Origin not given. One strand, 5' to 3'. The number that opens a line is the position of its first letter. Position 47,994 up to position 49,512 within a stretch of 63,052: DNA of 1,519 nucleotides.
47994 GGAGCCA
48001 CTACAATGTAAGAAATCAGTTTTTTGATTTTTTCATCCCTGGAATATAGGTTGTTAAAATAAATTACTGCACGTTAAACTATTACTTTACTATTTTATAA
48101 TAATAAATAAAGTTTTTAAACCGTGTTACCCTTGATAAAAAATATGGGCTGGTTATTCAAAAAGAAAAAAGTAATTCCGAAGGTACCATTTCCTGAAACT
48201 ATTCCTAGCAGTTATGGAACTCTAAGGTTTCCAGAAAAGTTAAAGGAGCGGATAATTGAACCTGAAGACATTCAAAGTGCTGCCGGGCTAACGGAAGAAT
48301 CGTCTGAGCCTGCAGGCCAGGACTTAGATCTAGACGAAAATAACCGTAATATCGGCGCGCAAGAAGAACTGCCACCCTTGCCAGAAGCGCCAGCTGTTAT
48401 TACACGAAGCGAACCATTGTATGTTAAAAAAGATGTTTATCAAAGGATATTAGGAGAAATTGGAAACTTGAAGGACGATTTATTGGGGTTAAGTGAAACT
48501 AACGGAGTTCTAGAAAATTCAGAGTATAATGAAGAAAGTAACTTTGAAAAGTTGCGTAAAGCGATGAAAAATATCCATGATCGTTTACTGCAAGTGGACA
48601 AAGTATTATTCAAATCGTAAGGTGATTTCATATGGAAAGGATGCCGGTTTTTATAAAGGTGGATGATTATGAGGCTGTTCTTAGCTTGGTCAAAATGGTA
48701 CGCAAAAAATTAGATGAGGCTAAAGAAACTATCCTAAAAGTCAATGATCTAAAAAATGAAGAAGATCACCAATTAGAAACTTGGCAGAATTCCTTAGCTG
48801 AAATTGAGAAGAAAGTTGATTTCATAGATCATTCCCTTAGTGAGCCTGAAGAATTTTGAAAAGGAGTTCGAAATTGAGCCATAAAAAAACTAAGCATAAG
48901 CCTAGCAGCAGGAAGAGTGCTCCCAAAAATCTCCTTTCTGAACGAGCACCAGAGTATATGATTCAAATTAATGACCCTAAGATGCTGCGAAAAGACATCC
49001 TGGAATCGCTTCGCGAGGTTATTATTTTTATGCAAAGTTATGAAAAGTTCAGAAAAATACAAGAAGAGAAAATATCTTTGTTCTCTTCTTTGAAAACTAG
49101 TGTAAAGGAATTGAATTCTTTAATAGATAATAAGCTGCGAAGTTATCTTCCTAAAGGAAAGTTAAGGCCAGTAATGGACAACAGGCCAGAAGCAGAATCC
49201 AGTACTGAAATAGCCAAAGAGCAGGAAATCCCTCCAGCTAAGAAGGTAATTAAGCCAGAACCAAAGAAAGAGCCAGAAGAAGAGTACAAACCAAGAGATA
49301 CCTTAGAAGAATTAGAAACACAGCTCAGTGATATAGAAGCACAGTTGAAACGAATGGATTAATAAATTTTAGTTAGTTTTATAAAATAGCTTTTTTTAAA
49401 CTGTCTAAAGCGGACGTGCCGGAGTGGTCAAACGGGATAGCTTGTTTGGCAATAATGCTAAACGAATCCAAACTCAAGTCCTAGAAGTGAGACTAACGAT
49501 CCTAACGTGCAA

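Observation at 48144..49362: Operon of three paralogous coiled-coil proteins next to the gyrA-scpB neighbourhood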

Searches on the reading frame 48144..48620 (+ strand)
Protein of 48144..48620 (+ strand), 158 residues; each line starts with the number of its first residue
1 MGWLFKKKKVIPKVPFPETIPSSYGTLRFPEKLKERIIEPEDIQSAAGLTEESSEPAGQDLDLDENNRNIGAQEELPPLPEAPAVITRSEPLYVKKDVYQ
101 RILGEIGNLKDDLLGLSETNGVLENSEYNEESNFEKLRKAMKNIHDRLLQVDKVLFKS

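Call 3: search_protein_families(library=pfam, proteins=[window:48144-48620:+], max_evalue=1)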
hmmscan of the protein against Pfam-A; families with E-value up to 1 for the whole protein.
window:48144-48620:+ (158 aa): 0 families

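Call 4: search_protein_families(library=ncbifam, proteins=[window:48144-48620:+], max_evalue=1)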
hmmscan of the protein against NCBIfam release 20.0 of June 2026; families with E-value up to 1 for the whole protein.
window:48144-48620:+ (158 aa): 0 families

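Call 28: predict_structure(alignment_id=A2)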
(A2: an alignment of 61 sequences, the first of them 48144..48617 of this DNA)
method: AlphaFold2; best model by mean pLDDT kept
length: 158 residues; sequences in the alignment: 61
mean_pLDDT: 73.8   pTM: 0.40
mean pLDDT of the five models: 73.8, 72.8, 69.9, 69.7, 69.4
residues with pLDDT >= 90: 44; 70-90: 43; 50-70: 60; < 50: 11
segments of 3 or more residues with pLDDT < 50: 58-62
pLDDT, mean of each block of 10 residues (from residue 1): 59 67 62 69 70 52 50 65 65 86 92 94 85 92 94 82
secondary structure, 60 per line:
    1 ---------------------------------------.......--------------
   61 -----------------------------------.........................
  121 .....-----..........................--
elements in order: H40-46 H96-125 H131-156

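Call 36: fold_search(model_id=the predicted structure, library=pdb)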
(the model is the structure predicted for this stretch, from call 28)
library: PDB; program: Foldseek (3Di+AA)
matches with E <= 10: 180; with E <= 0.001: 0
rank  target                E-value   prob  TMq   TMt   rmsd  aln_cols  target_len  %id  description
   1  2k48_MODEL_1_A        1.3e+00  0.54  0.32  0.46  27.7        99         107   12  NMR Structure of the N-terminal Coiled Coil Domain of the Andes Hantavirus Nucleocapsid Protein (released 2008-08-05)
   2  3msv_A                1.4e+00  0.87  0.33  0.16   2.7        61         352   23  The hypoxic regulator of sterol synthesis Nro1 is a nuclear import adaptor (released 2011-04-20)
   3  3aai_D                1.4e+00  0.33  0.20  0.40   5.9        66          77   14  X-ray crystal structure of CsoR from Thermus thermophilus HB8 (released 2010-04-28)
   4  7upp_C                1.6e+00  0.25  0.19  0.36   6.1        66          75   20  Crystal structure of designed heterotrimeric assembly DHT03_2arm_A21/B21/C long (released 2022-12-14)
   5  6rgy_A                1.7e+00  0.33  0.27  0.19   5.4        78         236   17  Revisiting pH-gated conformational switch. Complex HK853-RR468 pH 7.5 (released 2020-02-19)
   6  8zhs_C                1.9e+00  0.66  0.33  0.44   3.3        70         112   14  Structure of Mbp-Bte1 fusion protein (released 2025-02-12)
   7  3aai_B                2.2e+00  0.23  0.20  0.39   5.8        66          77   14  X-ray crystal structure of CsoR from Thermus thermophilus HB8 (released 2010-04-28)
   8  6naf                  2.3e+00  0.23  0.23  0.41   5.0        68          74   20  De novo designed homo-trimeric amantadine-binding protein (released 2019-12-18)
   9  6n9h                  2.4e+00  0.89  0.36  0.72   1.6        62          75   14  De novo designed homo-trimeric amantadine-binding protein (released 2019-12-18)
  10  8axk_Q                2.8e+00  0.18  0.24  0.40  12.2        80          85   14  Type 3 secretion system export apparatus core, inner rod and needle of Shigella flexneri (released 2023-03-01)
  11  4m1p                  2.9e+00  0.16  0.19  0.29   5.6        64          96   12  Crystal structure of the copper-sensing repressor CsoR with Cu(I) from Geobacillus thermodenitrificans NG80-2 (released 2014-05-21)
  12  5j0j_B                3.1e+00  0.82  0.34  0.74   1.5        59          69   15  De novo design of protein homo-oligomers with modular hydrogen bond network-mediated specificity (released 2016-05-25)
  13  8d06_A                3.1e+00  0.38  0.30  0.61   2.7        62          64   14  Hallucinated C3 protein assembly HALC3_104 (released 2022-09-28)
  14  6wcz_A                3.3e+00  0.69  0.34  0.16   2.0        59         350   12  CryoEM structure of full-length ZIKV NS5-hSTAT2 complex (released 2020-07-08)
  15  6msq_A                3.5e+00  0.75  0.34  0.69   1.6        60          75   10  Crystal structure of pRO-2.3 (released 2019-05-08)
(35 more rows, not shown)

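Call 71: search_protein_families(library=phrogs, proteins=[window:48144-48620:+], max_evalue=0.1)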
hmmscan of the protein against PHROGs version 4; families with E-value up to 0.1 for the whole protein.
window:48144-48620:+ (158 aa): 0 families

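Call 72: search_protein_families(library=padloc, proteins=[window:48144-48620:+], max_evalue=0.1)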
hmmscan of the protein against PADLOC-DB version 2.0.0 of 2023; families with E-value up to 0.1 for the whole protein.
window:48144-48620:+ (158 aa): 0 families

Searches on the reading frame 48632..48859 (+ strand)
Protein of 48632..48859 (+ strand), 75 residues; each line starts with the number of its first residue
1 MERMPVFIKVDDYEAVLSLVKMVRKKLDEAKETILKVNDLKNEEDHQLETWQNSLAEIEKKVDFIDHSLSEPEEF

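Call 3: search_protein_families(library=pfam, proteins=[window:48632-48859:+], max_evalue=1)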
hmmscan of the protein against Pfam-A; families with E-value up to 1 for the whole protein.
window:48632-48859:+ (75 aa): 8 families
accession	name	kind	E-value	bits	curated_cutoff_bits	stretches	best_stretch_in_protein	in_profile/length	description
PF07544.18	Med9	-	0.0011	19.5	26.9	1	20-63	28-71/80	RNA polymerase II transcription mediator complex subunit 9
PF06009.19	Laminin_II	-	0.0019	18.6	33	1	24-70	2-48/138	Laminin Domain II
PF05531.17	NPV_P10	-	0.0056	17.6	29.8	1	17-72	10-71/75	Nucleopolyhedrovirus P10 protein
PF13094.11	CENP-Q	-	0.039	14.5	28.5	1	11-62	22-73/162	CENP-Q, a CENPA-CAD centromere complex subunit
PF05377.16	FlaC_arch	-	0.097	13.5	27.8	0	45-69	13-37/55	Flagella accessory protein C (FlaC)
PF21121.2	Nup49_C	-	0.12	13.4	28.5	1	42-69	11-38/87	Nucleoporin Nup49 C-terminal helical region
PF10704.14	DUF2508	-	0.13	12.9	22.5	1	14-43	16-45/71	Protein of unknown function (DUF2508)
PF04210.18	MtrG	-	0.14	12.5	27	0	47-66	11-30/64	Tetrahydromethanopterin S-methyltransferase, subunit G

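Call 4: search_protein_families(library=ncbifam, proteins=[window:48632-48859:+], max_evalue=1)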
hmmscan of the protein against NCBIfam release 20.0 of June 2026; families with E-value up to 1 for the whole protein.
window:48632-48859:+ (75 aa): 3 families
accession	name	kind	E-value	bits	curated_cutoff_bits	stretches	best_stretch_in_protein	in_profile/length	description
NF002140.0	PRK00977.1-4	equivalog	0.011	15.6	71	1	11-47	38-74/81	exodeoxyribonuclease VII small subunit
NF005908.0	PRK07889.1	equivalog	0.072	12.8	299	1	11-70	39-94/256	enoyl-ACP reductase FabI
TIGR01149.1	mtrG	equivalog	0.15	12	50.65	0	47-66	13-32/70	tetrahydromethanopterin S-methyltransferase subunit MtrG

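Call 10: find_homologous_proteins(query=window:48632-48859:+, max_evalue=0.01)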
Query window:48632-48859:+ (75 aa): 251 proteins with E <= 0.01 among 251 candidates; the best 120 are listed.
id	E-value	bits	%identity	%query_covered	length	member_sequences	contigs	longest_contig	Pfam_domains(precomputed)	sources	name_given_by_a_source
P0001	9.3e-40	151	100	100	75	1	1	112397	-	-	-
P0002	1.1e-36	141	91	100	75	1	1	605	-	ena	-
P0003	2.5e-36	140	89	100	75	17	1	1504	-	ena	-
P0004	2.0e-35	137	88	100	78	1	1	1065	-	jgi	jgi:uncharacterized NAD(P)/FAD-binding protein YdhS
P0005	5.4e-34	133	89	96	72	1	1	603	-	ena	-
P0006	1.1e-33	132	84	100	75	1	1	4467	-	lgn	-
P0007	1.5e-33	131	83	100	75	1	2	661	PF07544.19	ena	-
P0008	2.0e-33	131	80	100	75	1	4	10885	-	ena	-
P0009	2.4e-33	131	80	100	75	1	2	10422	-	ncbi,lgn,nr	ncbi:MAG: hypothetical protein Q8R37_04855 [Nanoarchaeota archaeon]|nr:hypothetical protein [Nanoarc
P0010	3.5e-33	130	80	100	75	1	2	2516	-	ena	-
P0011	3.8e-33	130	80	100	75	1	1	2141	-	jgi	-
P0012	4.7e-33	130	77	100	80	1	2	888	-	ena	-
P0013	5.1e-33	130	81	100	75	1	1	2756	-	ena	-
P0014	5.3e-33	130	81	100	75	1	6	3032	-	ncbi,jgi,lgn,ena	-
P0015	5.3e-33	130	82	99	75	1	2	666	-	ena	-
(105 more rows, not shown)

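Call 12: find_related_loci(query=A1, collection=genome_contigs, flank=5000)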
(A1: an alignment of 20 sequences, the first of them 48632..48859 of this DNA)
Query A1 (75 aa) in genome_contigs; peptide patterns used: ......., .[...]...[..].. (x = any residue, [..] = any of these).
490 stretches matched a pattern; 91 encode a relative of the query (tblastn E <= 1e-3); the best 80 are kept; 80 distinct loci.
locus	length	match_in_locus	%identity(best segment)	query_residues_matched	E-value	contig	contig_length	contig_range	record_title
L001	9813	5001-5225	89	1-75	3e-42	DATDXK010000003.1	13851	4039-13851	MAG TPA_asm: Candidatus Nanoarchaeia archaeon isolate SMAG_U8137 k141_480776, whole genome shotgun sequence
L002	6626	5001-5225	89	1-75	3e-42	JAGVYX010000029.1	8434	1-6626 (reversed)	Candidatus Woesearchaeota archaeon isolate RIFCSPHIGHO2_02_FULL_39_16 rifcsphigho2_02_scaffold_31540, whole genome shotg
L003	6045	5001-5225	80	1-75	1e-38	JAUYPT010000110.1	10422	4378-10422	MAG: Nanoarchaeota archaeon isolate C4_metabat.bin.53 C4_k141_605945, whole genome shotgun sequence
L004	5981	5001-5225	80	1-75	2e-37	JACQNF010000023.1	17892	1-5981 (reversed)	MAG: Candidatus Woesearchaeota archaeon isolate NC_groundwater_1248_Ag_S-0.1um_45_28 S_p1_S3_coassembly_k141_590673, who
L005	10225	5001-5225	79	1-75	2e-37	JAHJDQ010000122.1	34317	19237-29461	MAG: Nanoarchaeota archaeon isolate Modern_marine.mb.67 Modern_marine.mb.67_k141_1514463, whole genome shotgun sequence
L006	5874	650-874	76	1-75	3e-37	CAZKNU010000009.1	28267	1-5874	MAG TPA_asm: uncultured Methanosarcinales archaeon isolate binchicken_co191_55 genome assembly, contig: NODE_1313_length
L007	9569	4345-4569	76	1-75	4e-37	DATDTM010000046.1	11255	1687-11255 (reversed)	MAG TPA_asm: Candidatus Nanoarchaeia archaeon isolate SMAG_U8031 k141_479330, whole genome shotgun sequence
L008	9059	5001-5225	76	1-75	4e-37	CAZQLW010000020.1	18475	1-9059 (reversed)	MAG TPA_asm: uncultured Methanosarcinales archaeon isolate SRP077602_co2_353 genome assembly, contig: NODE_4497_length_1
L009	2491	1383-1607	76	1-75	4e-37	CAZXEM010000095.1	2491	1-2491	MAG TPA_asm: uncultured Methanosarcinales archaeon isolate binchicken_co28_250 genome assembly, contig: NODE_32674_lengt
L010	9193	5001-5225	79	1-75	6e-37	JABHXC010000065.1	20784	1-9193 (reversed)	MAG: Candidatus Woesearchaeota archaeon isolate SI047_bin27 k141_1179655, whole genome shotgun sequence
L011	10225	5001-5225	76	1-75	2e-36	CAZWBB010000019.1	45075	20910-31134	MAG TPA_asm: uncultured Methanosarcinales archaeon isolate SRP077602_co2_374 genome assembly, contig: NODE_1238_length_4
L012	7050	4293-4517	72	1-75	8e-37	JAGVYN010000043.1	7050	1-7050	Candidatus Woesearchaeota archaeon isolate RIFOXYD1_FULL_40_14 rifoxyd1_full_scaffold_4275, whole genome shotgun sequenc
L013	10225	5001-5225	77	1-75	1e-36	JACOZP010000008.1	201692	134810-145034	MAG: Candidatus Woesearchaeota archaeon isolate NC_groundwater_208_Ag_S-0.1um_42_19 S4_GD2017_2_S1_scaffold_405, whole g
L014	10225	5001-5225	76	1-75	9e-37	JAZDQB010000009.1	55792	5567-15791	MAG: Candidatus Woesearchaeota archaeon isolate MEGAHIT-group-0.97 k141_11964178, whole genome shotgun sequence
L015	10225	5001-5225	75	1-75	9e-37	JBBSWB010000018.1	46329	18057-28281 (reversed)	MAG: Nanoarchaeota archaeon isolate H41-bin204_1 H41_bin204_1_000000000018, whole genome shotgun sequence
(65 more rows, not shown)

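Call 23: search_solved_structures(query=A1, max_evalue=10)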
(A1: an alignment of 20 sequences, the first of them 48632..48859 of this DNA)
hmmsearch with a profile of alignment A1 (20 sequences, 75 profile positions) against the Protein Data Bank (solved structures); distinct sequences matched with E-value up to 10: 7.
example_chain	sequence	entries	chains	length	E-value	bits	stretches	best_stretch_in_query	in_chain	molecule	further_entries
5n72_A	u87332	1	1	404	0.18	15.5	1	10-60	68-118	WipA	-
5y9o_A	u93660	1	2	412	0.19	15.5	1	10-60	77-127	WipA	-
5n6x_A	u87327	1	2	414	0.19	15.5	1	10-60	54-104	WipA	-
1r3h_A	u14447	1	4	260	0.87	13.4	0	15-56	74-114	MHC H2-TL-T10-129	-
7ju4_B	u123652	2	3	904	0.91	13.3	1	1-69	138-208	Flagellar-associated protein 172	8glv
5vrq_A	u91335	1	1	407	1.6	12.5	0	12-32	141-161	Ankyrin repeat-containing protein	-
2wb7_A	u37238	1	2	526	7.8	10.3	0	18-61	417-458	PT26-6P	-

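Call 46: search_protein_representatives(alignment_id=A1)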
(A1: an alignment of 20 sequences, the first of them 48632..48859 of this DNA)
Query: 20 sequences, 75 profile positions. Proteins with E-value up to 0.001 (for the whole library): 1298; up to 1e-10: 210; up to 1e-30: 1. The best 150 are listed.
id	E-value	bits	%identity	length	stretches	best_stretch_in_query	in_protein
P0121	3.7e-39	149.2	-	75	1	1-75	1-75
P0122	1.9e-29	118.0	-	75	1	1-75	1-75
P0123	3.3e-27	110.9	-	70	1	21-75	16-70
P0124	3.4e-23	98.0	-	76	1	4-74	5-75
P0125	4.8e-23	97.5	-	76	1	3-74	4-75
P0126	8.7e-23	96.7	-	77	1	3-74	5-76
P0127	1.9e-22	95.6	-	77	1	3-74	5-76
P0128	6.0e-22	94.0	-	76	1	3-69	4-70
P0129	1.5e-21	92.7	-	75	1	1-74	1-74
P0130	1.9e-21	92.4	-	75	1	1-74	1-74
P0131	3.3e-21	91.6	-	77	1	3-74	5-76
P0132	6.8e-21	90.6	-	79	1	4-74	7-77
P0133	6.9e-21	90.6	-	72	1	4-73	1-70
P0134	1.2e-20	89.8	-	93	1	24-75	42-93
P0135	6.9e-20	87.4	-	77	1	2-73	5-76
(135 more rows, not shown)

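Call 71: search_protein_families(library=phrogs, proteins=[window:48632-48859:+], max_evalue=0.1)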
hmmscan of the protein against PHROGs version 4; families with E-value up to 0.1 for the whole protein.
window:48632-48859:+ (75 aa): 2 families
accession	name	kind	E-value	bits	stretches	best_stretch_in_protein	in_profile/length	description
phrog_2205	-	DNA, RNA and nucleotide metabolism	0.024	15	1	22-71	34-84/183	Mu Gam-like end protection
phrog_6440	-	unknown function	0.026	15.5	1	10-62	54-106/186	-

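Call 72: search_protein_families(library=padloc, proteins=[window:48632-48859:+], max_evalue=0.1)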
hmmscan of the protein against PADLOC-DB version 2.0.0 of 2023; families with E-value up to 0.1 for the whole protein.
window:48632-48859:+ (75 aa): 1 family
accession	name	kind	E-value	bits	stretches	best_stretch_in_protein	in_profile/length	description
PDLC02758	PbeD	-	0.0099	13.7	1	25-75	68-118/152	PbeD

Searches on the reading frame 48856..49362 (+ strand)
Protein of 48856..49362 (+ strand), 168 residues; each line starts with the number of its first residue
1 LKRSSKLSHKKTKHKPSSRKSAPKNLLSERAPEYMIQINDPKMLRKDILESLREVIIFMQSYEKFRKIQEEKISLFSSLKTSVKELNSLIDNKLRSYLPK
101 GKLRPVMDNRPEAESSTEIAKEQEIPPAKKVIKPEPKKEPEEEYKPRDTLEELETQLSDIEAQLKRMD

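Call 3: search_protein_families(library=pfam, proteins=[window:48856-49362:+], max_evalue=1)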
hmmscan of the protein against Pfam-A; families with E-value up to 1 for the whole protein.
window:48856-49362:+ (168 aa): 2 families
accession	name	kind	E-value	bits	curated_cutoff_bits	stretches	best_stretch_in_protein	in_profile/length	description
PF04108.17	ATG17_like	-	0.024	14.6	43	1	25-98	202-267/355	Autophagy protein ATG17-like domain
PF20069.4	DUF6465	-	0.39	11.2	26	1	6-55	39-89/130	Family of unknown function (DUF6465)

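Call 4: search_protein_families(library=ncbifam, proteins=[window:48856-49362:+], max_evalue=1)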
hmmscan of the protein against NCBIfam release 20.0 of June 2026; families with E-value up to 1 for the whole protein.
window:48856-49362:+ (168 aa): 0 families

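Call 22: search_solved_structures(query=A3, max_evalue=10)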
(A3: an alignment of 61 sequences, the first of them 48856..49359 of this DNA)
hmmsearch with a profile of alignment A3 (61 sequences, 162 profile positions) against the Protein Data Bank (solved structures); distinct sequences matched with E-value up to 10: 3.
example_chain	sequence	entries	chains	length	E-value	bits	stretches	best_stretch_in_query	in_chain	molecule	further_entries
8a3k_UNK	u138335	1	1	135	0.013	18.8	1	136-161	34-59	sc-apCC-4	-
4c0r_A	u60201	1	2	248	0.83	12.9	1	46-108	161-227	PUTATIVE AMINO ACID BINDING PROTEIN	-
6xy1_A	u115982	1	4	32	4.6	10.5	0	141-162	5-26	4-KE-4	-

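Call 29: predict_structure(alignment_id=A3)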
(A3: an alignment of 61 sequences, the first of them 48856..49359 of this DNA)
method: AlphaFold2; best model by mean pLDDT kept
length: 168 residues; sequences in the alignment: 61
mean_pLDDT: 73.6   pTM: 0.35
mean pLDDT of the five models: 73.6, 72.4, 72.1, 70.8, 69.8
residues with pLDDT >= 90: 56; 70-90: 29; 50-70: 66; < 50: 17
segments of 3 or more residues with pLDDT < 50: 117-120, 129-132
pLDDT, mean of each block of 10 residues (from residue 1): 54 59 59 68 90 95 96 97 95 84 66 53 52 53 56 90 87
secondary structure, 60 per line:
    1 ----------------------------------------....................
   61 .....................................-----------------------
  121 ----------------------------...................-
elements in order: H41-97 H149-167

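Call 37: fold_search(model_id=the predicted structure, library=pdb)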
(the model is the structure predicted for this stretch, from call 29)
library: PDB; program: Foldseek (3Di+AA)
matches with E <= 10: 0; with E <= 0.001: 0
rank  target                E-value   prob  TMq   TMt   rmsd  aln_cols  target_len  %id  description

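Call 71: search_protein_families(library=phrogs, proteins=[window:48874-49362:+], max_evalue=0.1)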
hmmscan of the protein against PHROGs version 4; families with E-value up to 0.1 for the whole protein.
window:48874-49362:+ (162 aa): 2 families
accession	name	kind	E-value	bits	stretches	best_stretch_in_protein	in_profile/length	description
phrog_19787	-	unknown function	0.0055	17.9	0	56-96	34-74/92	-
phrog_29654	-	unknown function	0.066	14.5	0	118-157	3-41/74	-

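Call 72: search_protein_families(library=padloc, proteins=[window:48874-49362:+], max_evalue=0.1)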
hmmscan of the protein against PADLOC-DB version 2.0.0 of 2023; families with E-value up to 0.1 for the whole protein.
window:48874-49362:+ (162 aa): 0 families
